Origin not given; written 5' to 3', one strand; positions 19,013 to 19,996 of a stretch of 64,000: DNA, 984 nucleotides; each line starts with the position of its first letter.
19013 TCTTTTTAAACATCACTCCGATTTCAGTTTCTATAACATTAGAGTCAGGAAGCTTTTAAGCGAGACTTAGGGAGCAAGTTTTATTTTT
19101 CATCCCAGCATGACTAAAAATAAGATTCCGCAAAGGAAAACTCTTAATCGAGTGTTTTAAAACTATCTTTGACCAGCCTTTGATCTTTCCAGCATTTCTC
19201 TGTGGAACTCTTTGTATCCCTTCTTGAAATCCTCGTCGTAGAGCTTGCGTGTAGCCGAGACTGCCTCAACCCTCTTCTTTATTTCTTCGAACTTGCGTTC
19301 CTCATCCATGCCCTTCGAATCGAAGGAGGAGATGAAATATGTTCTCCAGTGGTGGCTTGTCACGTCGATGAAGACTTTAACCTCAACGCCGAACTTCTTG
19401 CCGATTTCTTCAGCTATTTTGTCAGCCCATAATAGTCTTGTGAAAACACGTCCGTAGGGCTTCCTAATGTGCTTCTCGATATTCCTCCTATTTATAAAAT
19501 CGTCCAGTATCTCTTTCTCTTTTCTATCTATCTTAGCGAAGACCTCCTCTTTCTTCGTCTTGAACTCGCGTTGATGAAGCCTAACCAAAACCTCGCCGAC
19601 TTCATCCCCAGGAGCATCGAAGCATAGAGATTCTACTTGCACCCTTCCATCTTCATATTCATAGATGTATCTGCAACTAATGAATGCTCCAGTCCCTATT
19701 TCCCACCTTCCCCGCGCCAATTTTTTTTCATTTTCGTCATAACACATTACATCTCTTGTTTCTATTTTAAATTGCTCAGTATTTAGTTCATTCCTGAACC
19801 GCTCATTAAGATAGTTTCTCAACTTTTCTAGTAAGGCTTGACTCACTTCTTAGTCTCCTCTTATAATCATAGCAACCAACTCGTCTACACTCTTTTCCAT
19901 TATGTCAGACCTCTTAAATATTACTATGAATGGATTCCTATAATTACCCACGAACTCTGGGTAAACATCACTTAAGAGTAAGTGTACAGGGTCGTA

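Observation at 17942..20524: Candidate archaeal polymorphic toxin-immunity cassette: REase-fold nuclease plus a tandem array of three paralogues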

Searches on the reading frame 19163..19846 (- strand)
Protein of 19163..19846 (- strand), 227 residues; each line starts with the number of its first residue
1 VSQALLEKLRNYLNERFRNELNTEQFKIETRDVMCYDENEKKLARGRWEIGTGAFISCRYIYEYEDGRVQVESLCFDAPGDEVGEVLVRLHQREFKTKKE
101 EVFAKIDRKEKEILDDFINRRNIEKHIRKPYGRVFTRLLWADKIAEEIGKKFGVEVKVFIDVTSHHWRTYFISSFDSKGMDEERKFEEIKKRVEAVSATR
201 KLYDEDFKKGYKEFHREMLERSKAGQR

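Call 3: search_protein_families(library=pfam, proteins=[window:19163-19846:-], max_evalue=1)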
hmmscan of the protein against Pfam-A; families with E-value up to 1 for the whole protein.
window:19163-19846:- (227 aa): 5 families
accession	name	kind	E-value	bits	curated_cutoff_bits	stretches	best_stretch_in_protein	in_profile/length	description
PF14163.11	SieB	-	0.0043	17.1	26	1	83-122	55-94/147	Super-infection exclusion protein B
PF22723.2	NA-iREase2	-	0.02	15.7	27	1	73-133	35-94/119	NACHT-associated inactive Restriction Endonuclease 2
PF06227.17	Poxv_Bcl-2-like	-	0.051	13.8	23.6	1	107-161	29-89/156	Poxvirus Bcl-2-like proteins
PF08512.18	Rttp106-like_middle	-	0.066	14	25.5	1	95-124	58-88/91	Histone chaperone Rttp106-like, middle domain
PF01777.24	Ribosomal_L27e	-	0.76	10.4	24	1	157-214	18-78/85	Ribosomal L27e protein family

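Call 4: search_protein_families(library=padloc, proteins=[window:19163-19846:-], max_evalue=1)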
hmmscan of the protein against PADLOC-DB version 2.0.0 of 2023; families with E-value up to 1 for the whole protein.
window:19163-19846:- (227 aa): 1 family
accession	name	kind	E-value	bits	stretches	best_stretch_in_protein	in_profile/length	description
PDLC01085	C3a181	-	0.014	13.3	1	103-222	8-122/226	Diadenylate cyclase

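Call 5: search_protein_families(library=ncbifam, proteins=[window:19163-19846:-], max_evalue=1)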
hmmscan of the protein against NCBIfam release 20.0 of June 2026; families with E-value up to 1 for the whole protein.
window:19163-19846:- (227 aa): 0 families

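Call 17: find_homologous_proteins(query=window:19163-19846:-, max_evalue=0.001)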
Query window:19163-19846:- (227 aa): 16 proteins with E <= 0.001 among 314 candidates.
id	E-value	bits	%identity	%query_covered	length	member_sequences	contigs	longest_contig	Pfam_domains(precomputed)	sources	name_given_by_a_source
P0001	4.8e-116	404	98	82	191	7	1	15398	-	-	-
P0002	9.4e-101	354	72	99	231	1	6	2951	-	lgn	-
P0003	1.0e-88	315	68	100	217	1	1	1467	-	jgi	jgi:hypothetical protein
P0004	8.9e-36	142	41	98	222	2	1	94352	-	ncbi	ncbi:MAG: hypothetical protein ACPL4E_01980 [Thermoproteota archaeon]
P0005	3.8e-34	136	40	97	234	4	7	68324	-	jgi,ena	jgi:hypothetical protein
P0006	3.4e-32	130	39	97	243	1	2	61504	-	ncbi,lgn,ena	ncbi:MAG: hypothetical protein ACPL4E_04665 [Thermoproteota archaeon]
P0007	3.9e-32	130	39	97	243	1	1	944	-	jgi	-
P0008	5.4e-32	129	40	89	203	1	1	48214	-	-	-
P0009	1.0e-31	128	59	56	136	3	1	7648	-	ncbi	ncbi:MAG: hypothetical protein ACPL4E_10315 [Thermoproteota archaeon]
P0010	2.9e-31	127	39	97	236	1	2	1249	-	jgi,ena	-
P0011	5.6e-31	126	40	95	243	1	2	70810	-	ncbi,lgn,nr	ncbi:MAG: hypothetical protein FGF53_00370 [Candidatus Brockarchaeota archaeon]|nr:hypothetical prot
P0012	4.7e-29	120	38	99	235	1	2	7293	-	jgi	jgi:hypothetical protein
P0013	4.9e-29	120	37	100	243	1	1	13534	-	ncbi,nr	ncbi:MAG: hypothetical protein N3F08_01395 [Crenarchaeota archaeon]|nr:hypothetical protein [Thermop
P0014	4.9e-27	113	40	92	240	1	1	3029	-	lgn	-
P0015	6.8e-27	113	36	84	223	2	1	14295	-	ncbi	ncbi:MAG: hypothetical protein QXZ66_10475 [Thermoproteota archaeon]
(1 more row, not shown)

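Call 19: find_encoding_contigs(protein=P0004, flank=5000, max_places=3)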
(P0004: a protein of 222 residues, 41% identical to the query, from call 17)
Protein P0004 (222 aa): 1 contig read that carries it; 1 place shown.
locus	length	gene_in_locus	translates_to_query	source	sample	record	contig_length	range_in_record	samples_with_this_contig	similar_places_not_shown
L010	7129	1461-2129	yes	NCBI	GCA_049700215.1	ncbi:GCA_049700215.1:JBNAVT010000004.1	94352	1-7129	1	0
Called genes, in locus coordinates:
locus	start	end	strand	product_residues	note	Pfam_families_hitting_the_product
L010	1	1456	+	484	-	?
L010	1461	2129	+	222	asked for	-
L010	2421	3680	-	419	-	PF09861:Lar_N, PF21113:LarA_C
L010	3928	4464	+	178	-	PF03551:PadR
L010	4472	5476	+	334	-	PF00005:ABC_tran, PF13732:DrrA1-3_C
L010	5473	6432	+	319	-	PF01061:ABC2_membrane, PF12698:ABC2_membrane_3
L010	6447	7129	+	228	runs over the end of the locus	PF00005:ABC_tran, PF13304:AAA_21 (faint), PF02463:SMC_N (weak)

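Call 20: find_encoding_contigs(protein=P0005, flank=5000, max_places=3)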
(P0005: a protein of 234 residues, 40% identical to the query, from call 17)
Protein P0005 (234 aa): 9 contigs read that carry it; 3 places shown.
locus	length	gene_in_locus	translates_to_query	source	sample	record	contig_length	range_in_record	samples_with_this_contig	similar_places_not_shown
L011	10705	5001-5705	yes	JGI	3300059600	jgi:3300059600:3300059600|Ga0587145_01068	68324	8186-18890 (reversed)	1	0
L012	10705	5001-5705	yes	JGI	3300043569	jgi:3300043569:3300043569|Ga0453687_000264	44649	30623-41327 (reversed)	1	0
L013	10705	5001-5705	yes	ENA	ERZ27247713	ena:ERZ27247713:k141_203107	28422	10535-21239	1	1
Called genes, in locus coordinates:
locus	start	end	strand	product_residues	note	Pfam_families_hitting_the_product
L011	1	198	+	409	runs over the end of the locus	-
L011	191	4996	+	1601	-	-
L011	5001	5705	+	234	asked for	-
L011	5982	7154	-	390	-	-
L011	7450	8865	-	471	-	PF03721:UDPG_MGDP_dh_N, PF00984:UDPG_MGDP_dh, PF03720:UDPG_MGDP_dh_C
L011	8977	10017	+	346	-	PF04007:DUF354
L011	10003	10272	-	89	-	-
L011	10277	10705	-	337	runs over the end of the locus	PF00953:Glycos_transf_4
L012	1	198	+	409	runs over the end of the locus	-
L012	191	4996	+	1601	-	-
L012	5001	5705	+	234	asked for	-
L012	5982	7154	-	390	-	-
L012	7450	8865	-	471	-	PF03721:UDPG_MGDP_dh_N, PF00984:UDPG_MGDP_dh, PF03720:UDPG_MGDP_dh_C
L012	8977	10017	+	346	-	PF04007:DUF354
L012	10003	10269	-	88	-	-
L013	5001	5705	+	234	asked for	-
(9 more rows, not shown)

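Call 21: find_encoding_contigs(protein=P0011, flank=5000, max_places=3)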
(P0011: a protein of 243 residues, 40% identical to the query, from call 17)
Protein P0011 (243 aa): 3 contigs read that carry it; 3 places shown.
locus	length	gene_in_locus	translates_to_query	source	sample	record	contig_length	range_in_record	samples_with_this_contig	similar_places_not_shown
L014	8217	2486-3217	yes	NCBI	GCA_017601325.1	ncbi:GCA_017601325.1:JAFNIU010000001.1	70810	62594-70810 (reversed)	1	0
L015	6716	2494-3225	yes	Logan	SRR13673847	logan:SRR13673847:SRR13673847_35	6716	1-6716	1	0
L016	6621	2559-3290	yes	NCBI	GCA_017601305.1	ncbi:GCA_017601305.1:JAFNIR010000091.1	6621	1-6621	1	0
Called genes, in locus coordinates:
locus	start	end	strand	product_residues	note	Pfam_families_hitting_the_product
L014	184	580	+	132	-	-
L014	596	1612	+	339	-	-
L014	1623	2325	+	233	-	-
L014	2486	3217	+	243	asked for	-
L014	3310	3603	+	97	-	-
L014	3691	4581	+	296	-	-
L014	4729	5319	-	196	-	PF00881:Nitroreductase, PF14512:TM1586_NiRdase (faint)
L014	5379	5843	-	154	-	PF04073:tRNA_edit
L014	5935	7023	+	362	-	PF00579:tRNA-synt_1b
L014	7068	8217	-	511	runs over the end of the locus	-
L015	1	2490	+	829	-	?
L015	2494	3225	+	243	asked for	-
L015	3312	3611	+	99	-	-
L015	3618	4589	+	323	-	-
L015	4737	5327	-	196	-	PF00881:Nitroreductase, PF14512:TM1586_NiRdase (faint)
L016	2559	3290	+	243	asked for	-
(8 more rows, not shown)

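Call 33: find_homologous_proteins(query=L011:191-4993:+, region=730-1380, max_evalue=0.001)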
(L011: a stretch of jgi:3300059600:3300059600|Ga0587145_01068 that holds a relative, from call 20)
Query L011:191-4993:+, residues 730-1380 (651 aa): 33 proteins with E <= 0.001 among 8000 candidates.
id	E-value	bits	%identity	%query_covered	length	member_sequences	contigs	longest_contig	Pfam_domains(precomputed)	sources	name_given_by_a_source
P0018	0.0e+0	1469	100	100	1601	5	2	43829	-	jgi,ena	-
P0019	5.1e-234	797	60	99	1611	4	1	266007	-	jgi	jgi:hypothetical protein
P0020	3.5e-225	768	57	99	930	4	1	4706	-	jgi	jgi:hypothetical protein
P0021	3.3e-221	755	55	99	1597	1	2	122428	-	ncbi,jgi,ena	-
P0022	1.4e-216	739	55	99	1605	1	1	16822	-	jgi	-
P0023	6.0e-214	731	55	99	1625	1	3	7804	-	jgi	jgi:hypothetical protein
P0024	4.3e-205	701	52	99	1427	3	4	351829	-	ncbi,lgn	ncbi:MAG: hypothetical protein QXU11_06855 [Thermoproteota archaeon]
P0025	1.0e-201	690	53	96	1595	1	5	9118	-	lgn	-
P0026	3.1e-199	682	61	80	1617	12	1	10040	-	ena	-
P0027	2.3e-193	663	52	99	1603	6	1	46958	-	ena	-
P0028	9.0e-193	661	54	95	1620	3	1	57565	-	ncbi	ncbi:MAG: hypothetical protein ACPL4E_04670 [Thermoproteota archaeon]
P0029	1.2e-190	654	54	99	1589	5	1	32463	-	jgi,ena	-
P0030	5.7e-166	572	47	96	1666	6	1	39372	-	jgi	-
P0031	5.4e-162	559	46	100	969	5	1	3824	-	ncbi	ncbi:MAG: hypothetical protein QW506_06230, partial [Thermoproteota archaeon]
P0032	1.2e-145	505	44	100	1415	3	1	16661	-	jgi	-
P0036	3.9e-134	467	42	90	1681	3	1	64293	-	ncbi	-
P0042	1.8e-115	405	50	62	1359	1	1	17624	-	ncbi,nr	ncbi:MAG: hypothetical protein FGF48_06335 [Candidatus Brockarchaeota archaeon]|nr:hypothetical prot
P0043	8.0e-110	387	49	62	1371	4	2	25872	-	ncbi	ncbi:MAG: hypothetical protein QXZ11_02550 [Thermoproteota archaeon]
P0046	7.5e-84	301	40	61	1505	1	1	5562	-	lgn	-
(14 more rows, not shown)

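Call 35: find_encoding_contigs(protein=P0019, flank=6000, max_places=1)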
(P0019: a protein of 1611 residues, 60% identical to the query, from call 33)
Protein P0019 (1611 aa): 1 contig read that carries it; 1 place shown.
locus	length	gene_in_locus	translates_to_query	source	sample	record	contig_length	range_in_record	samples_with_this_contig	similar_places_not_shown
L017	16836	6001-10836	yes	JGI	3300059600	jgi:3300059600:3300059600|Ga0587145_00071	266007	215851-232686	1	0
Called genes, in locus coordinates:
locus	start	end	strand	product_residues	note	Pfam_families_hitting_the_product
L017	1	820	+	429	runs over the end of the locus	PF03952:Enolase_N, PF00113:Enolase_C, PF13378:MR_MLE_C (weak)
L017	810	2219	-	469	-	PF01935:DUF87, PF10412:TrwB_AAD_bind (weak)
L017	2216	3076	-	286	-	-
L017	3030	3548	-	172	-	-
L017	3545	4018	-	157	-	-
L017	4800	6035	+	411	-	-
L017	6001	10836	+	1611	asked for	-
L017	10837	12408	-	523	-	-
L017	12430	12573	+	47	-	-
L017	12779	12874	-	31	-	-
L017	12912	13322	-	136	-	-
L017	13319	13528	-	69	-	-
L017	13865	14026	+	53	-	-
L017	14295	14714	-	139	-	-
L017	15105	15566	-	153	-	PF13204:Apiosidase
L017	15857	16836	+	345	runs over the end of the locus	PF16126:DUF4838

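Call 36: find_encoding_contigs(protein=P0030, flank=6000, max_places=1)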
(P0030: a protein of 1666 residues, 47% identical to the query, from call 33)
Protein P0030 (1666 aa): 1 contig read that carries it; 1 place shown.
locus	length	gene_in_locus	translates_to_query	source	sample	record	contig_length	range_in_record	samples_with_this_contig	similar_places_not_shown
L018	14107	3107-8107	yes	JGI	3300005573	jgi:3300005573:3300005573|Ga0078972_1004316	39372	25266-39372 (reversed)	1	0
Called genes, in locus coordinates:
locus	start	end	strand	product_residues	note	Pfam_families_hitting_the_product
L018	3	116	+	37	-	?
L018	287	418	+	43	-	-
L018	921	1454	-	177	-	-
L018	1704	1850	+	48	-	-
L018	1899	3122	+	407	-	-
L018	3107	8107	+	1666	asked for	-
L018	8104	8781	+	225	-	-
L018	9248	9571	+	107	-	PF01022:HTH_5, PF12802:MarR_2 (weak), PF12840:HTH_20, PF13412:HTH_24 (weak), PF01978:TrmB (weak)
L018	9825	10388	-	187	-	PF02778:tRNA_int_endo_N, PF01974:tRNA_int_endo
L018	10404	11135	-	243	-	PF01865:PhoU_div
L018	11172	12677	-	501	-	PF00587:tRNA-synt_2b, PF03129:HGTP_anticodon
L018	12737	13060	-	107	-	PF01981:PTH2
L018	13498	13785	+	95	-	PF00736:EF1_GNE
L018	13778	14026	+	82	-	-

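Call 37: find_encoding_contigs(protein=P0042, flank=6000, max_places=1)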
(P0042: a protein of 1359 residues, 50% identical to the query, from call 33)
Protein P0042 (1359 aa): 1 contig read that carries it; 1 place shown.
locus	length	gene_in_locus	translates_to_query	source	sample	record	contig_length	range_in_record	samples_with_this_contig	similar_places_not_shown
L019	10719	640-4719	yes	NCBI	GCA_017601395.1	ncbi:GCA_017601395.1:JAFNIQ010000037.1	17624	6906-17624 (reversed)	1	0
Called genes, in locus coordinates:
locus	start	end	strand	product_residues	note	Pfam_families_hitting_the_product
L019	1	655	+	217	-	?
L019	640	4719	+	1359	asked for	-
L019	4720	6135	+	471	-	-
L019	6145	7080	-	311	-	PF02463:SMC_N (faint), PF13476:AAA_23 (weak), PF00005:ABC_tran, PF13175:AAA_15 (faint), PF13401:AAA_22 (faint), PF13304:AAA_21 (faint)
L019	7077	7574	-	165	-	-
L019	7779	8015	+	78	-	-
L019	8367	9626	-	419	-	-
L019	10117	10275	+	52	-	-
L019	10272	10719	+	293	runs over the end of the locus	PF13793:Pribosyltran_N, PF00156:Pribosyltran, PF14572:Pribosyl_synth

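Call 38: find_encoding_contigs(protein=P0036, flank=6000, max_places=1)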
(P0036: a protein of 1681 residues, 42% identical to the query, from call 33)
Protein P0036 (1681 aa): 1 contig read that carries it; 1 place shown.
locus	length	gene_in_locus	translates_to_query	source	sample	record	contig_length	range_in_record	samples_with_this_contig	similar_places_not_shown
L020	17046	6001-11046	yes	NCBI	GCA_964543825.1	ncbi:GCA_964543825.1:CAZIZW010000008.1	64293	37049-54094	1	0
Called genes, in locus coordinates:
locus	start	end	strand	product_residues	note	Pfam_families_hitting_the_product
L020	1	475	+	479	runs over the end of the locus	PF01368:DHH (weak), PF21763:DHH_CID, PF02272:DHHA1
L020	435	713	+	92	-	-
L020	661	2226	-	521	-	PF18490:tRNA_bind_4, PF00587:tRNA-synt_2b (weak)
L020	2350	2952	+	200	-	PF01015:Ribosomal_S3Ae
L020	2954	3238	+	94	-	PF09868:DUF2095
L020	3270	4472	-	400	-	PF01926:MMR_HSR1, PF02421:FeoB_N (faint), PF08438:YGR210-like_G4, PF02824:TGS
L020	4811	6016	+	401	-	-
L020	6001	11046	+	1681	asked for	-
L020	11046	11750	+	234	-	-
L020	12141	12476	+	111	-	-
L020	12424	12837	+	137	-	-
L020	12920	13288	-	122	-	PF05942:PaREP1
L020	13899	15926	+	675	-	PF24517:CBM96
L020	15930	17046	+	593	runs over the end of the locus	PF07705:CARDB (weak)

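Call 52: search_protein_families(library=pfam, proteins=[L011:191-4993:+, L017:4800-6032:+, L019:4720-6132:+, L017:10840-12408:-, L014:3691-4578:+, L019:640-4716:+, L014:3310-3600:+], max_evalue=0.1)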
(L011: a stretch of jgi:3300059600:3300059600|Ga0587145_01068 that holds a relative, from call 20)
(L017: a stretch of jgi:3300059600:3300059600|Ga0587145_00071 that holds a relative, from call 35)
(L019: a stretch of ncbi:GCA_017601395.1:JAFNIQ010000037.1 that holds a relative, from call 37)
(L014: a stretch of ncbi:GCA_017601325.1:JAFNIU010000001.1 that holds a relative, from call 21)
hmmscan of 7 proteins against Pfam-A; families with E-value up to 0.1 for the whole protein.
L011:191-4993:+ (1601 aa): 0 families

L017:4800-6032:+ (411 aa): 2 families
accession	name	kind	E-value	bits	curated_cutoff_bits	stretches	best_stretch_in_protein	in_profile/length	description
PF17098.10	Wtap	-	0.067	13.5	35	0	304-372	88-154/155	WTAP/Mum2p family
PF03961.19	FapA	-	0.087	12.8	31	0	243-371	87-214/272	Flagellar Assembly Protein A beta solenoid domain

L019:4720-6132:+ (471 aa): 1 family
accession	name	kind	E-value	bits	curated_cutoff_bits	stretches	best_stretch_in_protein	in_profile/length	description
PF24890.1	ALN_composite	-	0.0013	19.1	27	0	140-156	14-30/55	Allantoinase, composite domain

L017:10840-12408:- (523 aa): 0 families

L014:3691-4578:+ (296 aa): 6 families
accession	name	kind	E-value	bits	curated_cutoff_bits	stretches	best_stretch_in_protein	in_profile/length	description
PF13570.13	Beta-prop_ACSF4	-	1.1e-20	74.8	133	2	23-214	22-209/329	Beta-alanine-activating enzyme, beta-propeller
PF13360.13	PQQ_2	-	2.4e-20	73.6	27.6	2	3-136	17-147/233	Outer membrane protein assembly factor BamB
PF25292.1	Beta-prop_CGLA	-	6.6e-07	29.5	26.8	2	71-169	7-108/316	Lambda-carrageenase beta-propeller domain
PF20067.5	SSL_N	-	0.00043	20.5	18.9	0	59-74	27-42/46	Strictosidine synthase-like, N-terminal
PF05935.17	Arylsulfotrans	-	0.006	16.1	24.2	1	112-168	22-79/374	Arylsulfotransferase (ASST)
PF07494.17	Reg_prop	-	0.0076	16.8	20.4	0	10-28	6-23/24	Two component regulator propeller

L019:640-4716:+ (1359 aa): 2 families
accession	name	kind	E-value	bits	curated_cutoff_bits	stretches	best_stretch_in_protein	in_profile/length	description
PF13620.12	CarboxypepD_reg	-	0.089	13.6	32.3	0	341-371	34-64/82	Carboxypeptidase regulatory-like domain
PF14686.12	fn3_3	-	0.094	12.9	24.4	0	341-361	31-51/75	Polysaccharide lyase family 4, domain II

L014:3310-3600:+ (97 aa): 1 family
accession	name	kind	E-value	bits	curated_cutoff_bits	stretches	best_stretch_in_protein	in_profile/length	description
PF02926.22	THUMP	-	0.019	15.8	20.6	1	13-86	17-81/84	THUMP domain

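Call 83: search_protein_families(library=padloc, proteins=[L011:191-4993:+, L017:4800-6032:+, L020:6001-11043:+, L019:640-4716:+], max_evalue=0.1)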
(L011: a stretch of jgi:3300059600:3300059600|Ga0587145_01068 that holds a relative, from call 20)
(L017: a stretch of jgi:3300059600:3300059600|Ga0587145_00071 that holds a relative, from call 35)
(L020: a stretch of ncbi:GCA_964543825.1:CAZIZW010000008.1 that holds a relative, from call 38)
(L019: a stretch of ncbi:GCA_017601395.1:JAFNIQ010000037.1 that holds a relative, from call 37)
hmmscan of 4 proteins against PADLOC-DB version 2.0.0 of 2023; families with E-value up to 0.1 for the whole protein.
L011:191-4993:+ (1601 aa): 0 families

L017:4800-6032:+ (411 aa): 0 families

L020:6001-11043:+ (1681 aa): 0 families

L019:640-4716:+ (1359 aa): 1 family
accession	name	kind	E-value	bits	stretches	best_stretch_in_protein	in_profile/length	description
PDLC03841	LeoBC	-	0.034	11.2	0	789-884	454-536/601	-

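Call 84: search_protein_families(library=ncbifam, proteins=[L011:191-4993:+, L017:4800-6032:+, L020:6001-11043:+, L019:640-4716:+, L019:4720-6132:+], max_evalue=0.1)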
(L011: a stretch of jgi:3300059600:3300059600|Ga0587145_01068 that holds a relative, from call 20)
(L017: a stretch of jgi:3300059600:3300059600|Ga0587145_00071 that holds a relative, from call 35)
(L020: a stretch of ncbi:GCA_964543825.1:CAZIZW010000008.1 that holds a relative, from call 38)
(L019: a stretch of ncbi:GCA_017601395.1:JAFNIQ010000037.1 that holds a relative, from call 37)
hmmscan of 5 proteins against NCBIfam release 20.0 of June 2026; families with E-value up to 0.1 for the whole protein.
L011:191-4993:+ (1601 aa): 0 families

L017:4800-6032:+ (411 aa): 0 families

L020:6001-11043:+ (1681 aa): 0 families

L019:640-4716:+ (1359 aa): 0 families

L019:4720-6132:+ (471 aa): 0 families

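Call 93: find_encoding_contigs(protein=P0022, flank=3500, max_places=1)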
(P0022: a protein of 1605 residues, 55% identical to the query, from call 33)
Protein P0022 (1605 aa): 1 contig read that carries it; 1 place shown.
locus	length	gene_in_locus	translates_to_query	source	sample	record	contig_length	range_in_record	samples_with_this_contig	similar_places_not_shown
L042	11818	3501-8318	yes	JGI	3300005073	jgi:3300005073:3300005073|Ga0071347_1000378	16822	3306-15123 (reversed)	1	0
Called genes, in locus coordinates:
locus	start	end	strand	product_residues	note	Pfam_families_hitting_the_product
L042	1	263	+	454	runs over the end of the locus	-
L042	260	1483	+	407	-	-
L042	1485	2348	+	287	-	PF06745:ATPase (weak), PF13481:AAA_25 (weak)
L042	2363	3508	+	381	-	-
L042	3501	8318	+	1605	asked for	-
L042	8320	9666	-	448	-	-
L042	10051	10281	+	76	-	-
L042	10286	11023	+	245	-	-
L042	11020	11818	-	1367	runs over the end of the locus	PF13597:NRDD, PF14528:LAGLIDADG_3 (faint), PF13597:NRDD, PF14890:Intein_splicing, PF13597:NRDD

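Call 94: find_encoding_contigs(protein=P0043, flank=3500, max_places=1)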
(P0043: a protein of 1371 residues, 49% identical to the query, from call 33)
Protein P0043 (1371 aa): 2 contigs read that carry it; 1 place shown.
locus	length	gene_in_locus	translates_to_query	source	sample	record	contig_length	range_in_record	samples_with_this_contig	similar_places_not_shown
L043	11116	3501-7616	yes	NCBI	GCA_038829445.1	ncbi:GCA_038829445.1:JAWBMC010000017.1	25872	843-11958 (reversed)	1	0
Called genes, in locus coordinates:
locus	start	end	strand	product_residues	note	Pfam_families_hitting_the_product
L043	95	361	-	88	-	-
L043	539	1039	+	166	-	-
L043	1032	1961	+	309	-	PF02463:SMC_N (faint), PF00005:ABC_tran, PF13304:AAA_21 (faint)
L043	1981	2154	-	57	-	-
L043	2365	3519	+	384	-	-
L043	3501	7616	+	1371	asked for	-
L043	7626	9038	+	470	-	-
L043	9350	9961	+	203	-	PF12822:ECF_trnsprt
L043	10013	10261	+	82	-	-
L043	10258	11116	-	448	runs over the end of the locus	PF18195:GatD_N, PF00710:Asparaginase, PF17763:Asparaginase_C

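Call 95: find_encoding_contigs(protein=P0046, flank=3500, max_places=1)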
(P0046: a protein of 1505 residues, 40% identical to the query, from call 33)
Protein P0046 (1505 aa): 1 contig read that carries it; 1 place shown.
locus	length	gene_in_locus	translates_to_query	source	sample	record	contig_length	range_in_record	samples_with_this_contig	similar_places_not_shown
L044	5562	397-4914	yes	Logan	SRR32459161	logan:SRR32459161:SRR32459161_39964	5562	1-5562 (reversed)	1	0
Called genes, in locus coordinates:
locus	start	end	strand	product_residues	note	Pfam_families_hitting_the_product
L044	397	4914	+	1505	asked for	-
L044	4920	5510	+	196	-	-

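Call 97: find_encoding_contigs(protein=P0002, flank=3000, max_places=4)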
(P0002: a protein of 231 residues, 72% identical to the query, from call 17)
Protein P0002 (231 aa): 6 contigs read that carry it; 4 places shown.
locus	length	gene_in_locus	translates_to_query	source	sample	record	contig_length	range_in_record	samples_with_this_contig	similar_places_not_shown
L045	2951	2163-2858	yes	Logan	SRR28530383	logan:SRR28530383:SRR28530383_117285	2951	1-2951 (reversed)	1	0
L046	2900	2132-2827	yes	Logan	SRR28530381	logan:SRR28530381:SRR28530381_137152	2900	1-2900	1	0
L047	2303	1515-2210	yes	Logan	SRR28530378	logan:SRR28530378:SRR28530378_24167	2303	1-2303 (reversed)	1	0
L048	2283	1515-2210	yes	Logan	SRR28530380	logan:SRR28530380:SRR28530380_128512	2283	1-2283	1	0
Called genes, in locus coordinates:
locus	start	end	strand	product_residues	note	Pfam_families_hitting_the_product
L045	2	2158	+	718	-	?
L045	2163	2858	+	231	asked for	-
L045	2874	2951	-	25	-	?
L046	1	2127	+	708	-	?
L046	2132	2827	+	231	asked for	-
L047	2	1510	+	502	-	?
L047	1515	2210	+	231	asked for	-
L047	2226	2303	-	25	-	?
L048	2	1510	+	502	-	?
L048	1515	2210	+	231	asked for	-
